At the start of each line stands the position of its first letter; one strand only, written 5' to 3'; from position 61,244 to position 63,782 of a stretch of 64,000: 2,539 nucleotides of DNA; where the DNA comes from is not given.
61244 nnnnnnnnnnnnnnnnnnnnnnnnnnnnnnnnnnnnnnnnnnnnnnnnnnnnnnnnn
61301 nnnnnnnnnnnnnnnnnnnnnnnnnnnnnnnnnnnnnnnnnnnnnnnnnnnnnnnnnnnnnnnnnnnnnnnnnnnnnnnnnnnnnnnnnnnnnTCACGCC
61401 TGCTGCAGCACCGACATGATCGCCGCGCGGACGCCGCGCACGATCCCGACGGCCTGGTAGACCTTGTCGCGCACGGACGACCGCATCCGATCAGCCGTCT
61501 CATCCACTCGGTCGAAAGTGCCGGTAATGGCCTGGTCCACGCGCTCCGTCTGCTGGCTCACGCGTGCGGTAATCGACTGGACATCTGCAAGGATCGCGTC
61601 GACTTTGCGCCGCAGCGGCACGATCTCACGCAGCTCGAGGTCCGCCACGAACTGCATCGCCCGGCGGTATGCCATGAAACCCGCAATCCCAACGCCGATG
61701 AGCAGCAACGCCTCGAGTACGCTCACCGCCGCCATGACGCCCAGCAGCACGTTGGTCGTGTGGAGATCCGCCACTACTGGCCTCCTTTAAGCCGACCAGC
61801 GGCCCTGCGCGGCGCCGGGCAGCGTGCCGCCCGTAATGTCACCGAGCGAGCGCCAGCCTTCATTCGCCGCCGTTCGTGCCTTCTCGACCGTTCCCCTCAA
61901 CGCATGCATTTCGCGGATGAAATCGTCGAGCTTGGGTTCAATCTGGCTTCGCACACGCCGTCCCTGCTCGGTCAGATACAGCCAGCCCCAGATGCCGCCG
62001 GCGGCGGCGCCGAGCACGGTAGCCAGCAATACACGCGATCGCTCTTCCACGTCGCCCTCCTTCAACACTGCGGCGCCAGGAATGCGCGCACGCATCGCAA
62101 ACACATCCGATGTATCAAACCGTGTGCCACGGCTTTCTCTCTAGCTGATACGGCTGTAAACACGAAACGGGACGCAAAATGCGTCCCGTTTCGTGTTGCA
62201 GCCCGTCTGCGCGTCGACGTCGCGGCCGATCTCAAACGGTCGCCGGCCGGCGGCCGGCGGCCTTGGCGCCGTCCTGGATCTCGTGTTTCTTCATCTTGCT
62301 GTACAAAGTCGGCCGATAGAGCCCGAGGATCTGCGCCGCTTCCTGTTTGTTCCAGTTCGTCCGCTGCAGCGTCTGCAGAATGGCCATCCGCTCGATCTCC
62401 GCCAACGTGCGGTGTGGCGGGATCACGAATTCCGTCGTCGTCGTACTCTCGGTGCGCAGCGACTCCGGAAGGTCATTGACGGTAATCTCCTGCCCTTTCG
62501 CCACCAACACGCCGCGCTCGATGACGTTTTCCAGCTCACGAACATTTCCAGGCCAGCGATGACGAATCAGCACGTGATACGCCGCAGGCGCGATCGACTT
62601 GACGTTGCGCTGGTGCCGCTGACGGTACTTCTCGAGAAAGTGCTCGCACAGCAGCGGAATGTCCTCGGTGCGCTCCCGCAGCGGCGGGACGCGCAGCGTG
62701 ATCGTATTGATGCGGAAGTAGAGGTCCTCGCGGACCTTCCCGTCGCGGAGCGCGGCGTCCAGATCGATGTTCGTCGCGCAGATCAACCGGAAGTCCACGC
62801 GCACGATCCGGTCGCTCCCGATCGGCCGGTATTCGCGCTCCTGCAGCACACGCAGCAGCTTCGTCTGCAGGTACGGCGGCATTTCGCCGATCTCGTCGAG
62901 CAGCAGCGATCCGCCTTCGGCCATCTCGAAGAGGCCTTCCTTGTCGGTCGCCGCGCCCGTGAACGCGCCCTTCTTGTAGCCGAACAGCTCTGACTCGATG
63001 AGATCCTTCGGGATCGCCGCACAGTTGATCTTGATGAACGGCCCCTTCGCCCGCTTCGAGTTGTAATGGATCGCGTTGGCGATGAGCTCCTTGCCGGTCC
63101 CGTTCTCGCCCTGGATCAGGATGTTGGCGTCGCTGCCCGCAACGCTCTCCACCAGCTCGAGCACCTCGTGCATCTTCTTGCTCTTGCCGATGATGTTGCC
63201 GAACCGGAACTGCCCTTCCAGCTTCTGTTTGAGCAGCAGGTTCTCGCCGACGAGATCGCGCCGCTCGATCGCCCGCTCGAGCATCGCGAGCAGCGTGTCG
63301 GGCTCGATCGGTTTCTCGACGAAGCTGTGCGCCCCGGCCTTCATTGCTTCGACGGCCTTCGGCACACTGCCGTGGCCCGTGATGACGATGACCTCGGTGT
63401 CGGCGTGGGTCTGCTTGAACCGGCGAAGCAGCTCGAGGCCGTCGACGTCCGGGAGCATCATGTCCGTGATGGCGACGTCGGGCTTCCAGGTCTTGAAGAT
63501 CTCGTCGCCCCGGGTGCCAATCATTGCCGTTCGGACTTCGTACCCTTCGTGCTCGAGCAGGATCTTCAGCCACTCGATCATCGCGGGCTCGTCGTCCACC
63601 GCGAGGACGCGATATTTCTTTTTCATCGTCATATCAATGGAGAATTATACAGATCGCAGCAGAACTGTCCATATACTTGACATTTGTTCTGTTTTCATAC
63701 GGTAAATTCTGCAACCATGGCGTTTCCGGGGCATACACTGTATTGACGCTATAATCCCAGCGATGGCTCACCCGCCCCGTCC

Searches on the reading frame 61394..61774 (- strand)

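Call 46: search_protein_families(library=ncbifam, proteins=[window:61394-61774:-], max_evalue=0.001)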
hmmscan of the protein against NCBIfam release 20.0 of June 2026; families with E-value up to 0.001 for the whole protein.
window:61394-61774:- (126 aa): 0 families

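Call 47: search_protein_families(library=pfam, proteins=[window:61394-61774:-], max_evalue=0.1)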
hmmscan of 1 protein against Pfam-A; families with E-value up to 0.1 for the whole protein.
window:61394-61774:- (126 aa): 5 families
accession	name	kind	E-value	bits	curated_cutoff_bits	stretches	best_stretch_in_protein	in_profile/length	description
PF06103.16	DUF948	-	0.0011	19.5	37.2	1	36-83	28-74/89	Bacterial protein of unknown function (DUF948)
PF04751.20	DarP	-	0.02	15.2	26.3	1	30-97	49-117/153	Dual-action ribosomal maturation protein DarP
PF03036.21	Perilipin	-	0.052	13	33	1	54-118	93-158/403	Perilipin family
PF01262.27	AlaDh_PNT_C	-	0.075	12.9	23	1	22-74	30-85/214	Alanine dehydrogenase/PNT, C-terminal domain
PF04949.18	Transcrip_act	-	0.078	13.3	27.5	0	38-81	68-110/154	Transcriptional activator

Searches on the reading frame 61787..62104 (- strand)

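Call 6: search_protein_families(library=pfam, proteins=[window:61787-62104:-], max_evalue=0.01)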
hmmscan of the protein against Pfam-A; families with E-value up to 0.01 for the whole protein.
window:61787-62104:- (105 aa): 1 family
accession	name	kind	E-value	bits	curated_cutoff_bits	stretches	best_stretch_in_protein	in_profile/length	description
PF12732.12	YtxH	-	1.8e-05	25.5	37.5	1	26-82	1-61/71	YtxH-like protein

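Call 46: search_protein_families(library=ncbifam, proteins=[window:61787-62104:-], max_evalue=0.001)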
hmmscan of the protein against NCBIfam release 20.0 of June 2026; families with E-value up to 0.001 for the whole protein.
window:61787-62104:- (105 aa): 0 families

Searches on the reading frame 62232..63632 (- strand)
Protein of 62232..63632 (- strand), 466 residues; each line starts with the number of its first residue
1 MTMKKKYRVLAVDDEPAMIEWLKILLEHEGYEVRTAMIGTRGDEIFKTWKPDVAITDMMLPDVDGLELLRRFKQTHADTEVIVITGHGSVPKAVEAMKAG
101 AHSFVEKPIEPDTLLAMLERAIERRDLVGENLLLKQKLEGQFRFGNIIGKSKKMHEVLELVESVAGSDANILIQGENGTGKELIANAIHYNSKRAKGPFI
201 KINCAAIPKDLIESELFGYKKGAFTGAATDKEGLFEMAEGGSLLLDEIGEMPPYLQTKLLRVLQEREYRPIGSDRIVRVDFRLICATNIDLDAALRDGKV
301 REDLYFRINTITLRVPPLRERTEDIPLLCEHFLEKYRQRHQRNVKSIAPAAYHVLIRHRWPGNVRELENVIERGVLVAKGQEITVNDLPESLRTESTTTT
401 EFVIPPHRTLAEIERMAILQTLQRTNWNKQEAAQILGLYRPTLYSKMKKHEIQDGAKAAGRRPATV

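Call 6: search_protein_families(library=pfam, proteins=[window:62232-63632:-], max_evalue=0.01)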
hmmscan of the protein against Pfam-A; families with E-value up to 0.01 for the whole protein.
window:62232-63632:- (466 aa): 9 families
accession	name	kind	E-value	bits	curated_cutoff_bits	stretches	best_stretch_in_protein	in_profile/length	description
PF00158.32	Sigma54_activat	-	1.8e-70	236.5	20.2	1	147-313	1-167/168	Sigma-54 interaction domain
PF25601.1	AAA_lid_14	-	1.3e-29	102.3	27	1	319-399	1-81/87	AAA+ ATPase lid domain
PF00072.30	Response_reg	-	3e-29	101.9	30.2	1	9-118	1-110/111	Response regulator receiver domain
PF14532.12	Sigma54_activ_2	-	3.1e-23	83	25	1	148-318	1-138/138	Sigma-54 interaction domain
PF02954.25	HTH_8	-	2.3e-15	56.5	22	1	409-450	1-42/42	Bacterial regulatory protein, Fis family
PF07728.20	AAA_5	-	7.8e-07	29.6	22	1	170-288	1-122/139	AAA domain (dynein-related subfamily)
PF00004.35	AAA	-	0.00061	20.7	21.2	1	171-305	1-128/131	ATPase family associated with various cellular activities (AAA)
PF13191.12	AAA_16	-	0.0015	19.5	32.6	1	148-207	3-63/167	AAA ATPase domain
PF07726.17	AAA_3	-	0.0044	17.3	27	0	171-285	2-108/131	ATPase family associated with various cellular activities (AAA)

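Call 46: search_protein_families(library=ncbifam, proteins=[window:62232-63632:-], max_evalue=0.001)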
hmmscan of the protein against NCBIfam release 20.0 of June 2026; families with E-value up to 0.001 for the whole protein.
window:62232-63632:- (466 aa): 117 families (the best 25 are shown)
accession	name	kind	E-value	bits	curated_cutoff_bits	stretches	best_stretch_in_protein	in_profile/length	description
NF008469.0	PRK11361.1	equivalog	3.6e-140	467.7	714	1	3-453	1-457/461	acetoacetate metabolism transcriptional regulator AtoC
TIGR01818.1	ntrC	equivalog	1.7e-125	419.4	558.6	1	9-398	1-387/463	nitrogen regulation protein NR(I)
TIGR02915.1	PEP_resp_reg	equivalog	6.7e-122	407.5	502.6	1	10-452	2-444/445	PEP-CTERM-box response regulator transcription factor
NF011695.0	PRK15115.1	equivalog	2.9e-119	398.7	763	1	1-453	1-439/445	two-component system response regulator GlrR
NF007689.0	PRK10365.1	equivalog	5.2e-110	368.2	760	1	4-448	3-440/441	sigma-54-dependent response regulator transcription factor ZraR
NF041946.1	LuxO_transreg_Vib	equivalog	1.7e-109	366.7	800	1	22-403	12-391/463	quorum-sensing sigma-54 dependent transcriptional regulator LuxO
NF041552.1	TF_PrdR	equivalog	5e-108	361.9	795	1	115-450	241-576/577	sigma-54 dependent transcriptional regulator PrdR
TIGR01817.1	nifA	equivalog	2.8e-107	359.7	528.85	1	139-388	190-438/534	nif-specific transcriptional activator NifA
NF051870.1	NAssimRespRegNtrX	equivalog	9.1e-107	357.7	600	1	9-449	4-449/452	nitrogen assimilation response regulator NtrX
NF008176.1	PRK10923.1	equivalog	1.7e-106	356.6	620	1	8-399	5-392/469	nitrogen regulation protein NR(I)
NF038308.1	RNA_repair_RtcR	equivalog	1.2e-102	344.5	650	1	90-451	123-517/530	RNA repair transcriptional activator RtcR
NF050807.1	TransRegFlbDCaul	equivalog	1.5e-101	340.5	750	1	63-451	55-439/454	sigma-54-dependent transcriptional regulator FlbD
NF049963.1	RespRegFlgRCampy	domain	1.3e-100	337.3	750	1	12-452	6-429/429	fla regulon two-component system response regulator FlgR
NF011958.0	PRK15429.1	equivalog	5.2e-99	332.7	830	1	112-454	345-688/692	formate hydrogenlyase transcriptional activator FlhA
NF003451.0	PRK05022.1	equivalog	8.7e-97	324.9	476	1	142-452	187-510/512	nitric oxide reductase transcriptional regulator NorR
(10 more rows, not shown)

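Call 51: find_encoding_contigs(protein=window:62232-63632:-, flank=6000, max_places=4)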
Protein window:62232-63632:- (466 aa): 4 contigs read that carry it; 4 places shown.
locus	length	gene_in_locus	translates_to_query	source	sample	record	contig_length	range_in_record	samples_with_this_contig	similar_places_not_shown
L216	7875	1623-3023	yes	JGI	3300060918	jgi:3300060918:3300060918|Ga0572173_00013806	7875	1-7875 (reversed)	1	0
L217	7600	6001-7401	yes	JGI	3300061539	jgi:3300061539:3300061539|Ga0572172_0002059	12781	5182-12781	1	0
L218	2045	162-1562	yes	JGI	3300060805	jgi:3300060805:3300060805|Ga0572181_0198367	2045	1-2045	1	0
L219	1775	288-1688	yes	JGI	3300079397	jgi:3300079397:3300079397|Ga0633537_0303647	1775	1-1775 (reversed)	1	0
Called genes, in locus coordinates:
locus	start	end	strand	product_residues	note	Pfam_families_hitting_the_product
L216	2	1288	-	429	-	?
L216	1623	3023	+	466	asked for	PF00072:Response_reg, PF00158:Sigma54_activat, PF14532:Sigma54_activ_2, PF07728:AAA_5 (weak), PF25601:AAA_lid_14, PF02954:HTH_8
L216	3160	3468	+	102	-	PF12732:YtxH (faint)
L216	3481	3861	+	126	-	-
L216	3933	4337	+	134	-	-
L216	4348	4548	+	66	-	-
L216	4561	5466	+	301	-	PF03631:Virul_fac_BrkB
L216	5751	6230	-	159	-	-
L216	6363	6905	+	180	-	PF04542:Sigma70_r2, PF08281:Sigma70_r4_2, PF04545:Sigma70_r4 (weak)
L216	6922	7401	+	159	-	-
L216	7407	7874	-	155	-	?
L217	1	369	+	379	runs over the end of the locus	PF02811:PHP (weak)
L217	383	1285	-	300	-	PF00682:HMGL-like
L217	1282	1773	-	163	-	PF00364:Biotin_lipoyl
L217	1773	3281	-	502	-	PF00289:Biotin_carb_N, PF02786:CPSase_L_D2, PF02785:Biotin_carb_C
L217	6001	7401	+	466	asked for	PF00072:Response_reg, PF00158:Sigma54_activat, PF14532:Sigma54_activ_2, PF07728:AAA_5 (weak), PF25601:AAA_lid_14, PF02954:HTH_8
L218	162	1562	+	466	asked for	PF00072:Response_reg, PF00158:Sigma54_activat, PF14532:Sigma54_activ_2, PF07728:AAA_5 (weak), PF25601:AAA_lid_14, PF02954:HTH_8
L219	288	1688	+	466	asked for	PF00072:Response_reg, PF00158:Sigma54_activat, PF14532:Sigma54_activ_2, PF07728:AAA_5 (weak), PF25601:AAA_lid_14, PF02954:HTH_8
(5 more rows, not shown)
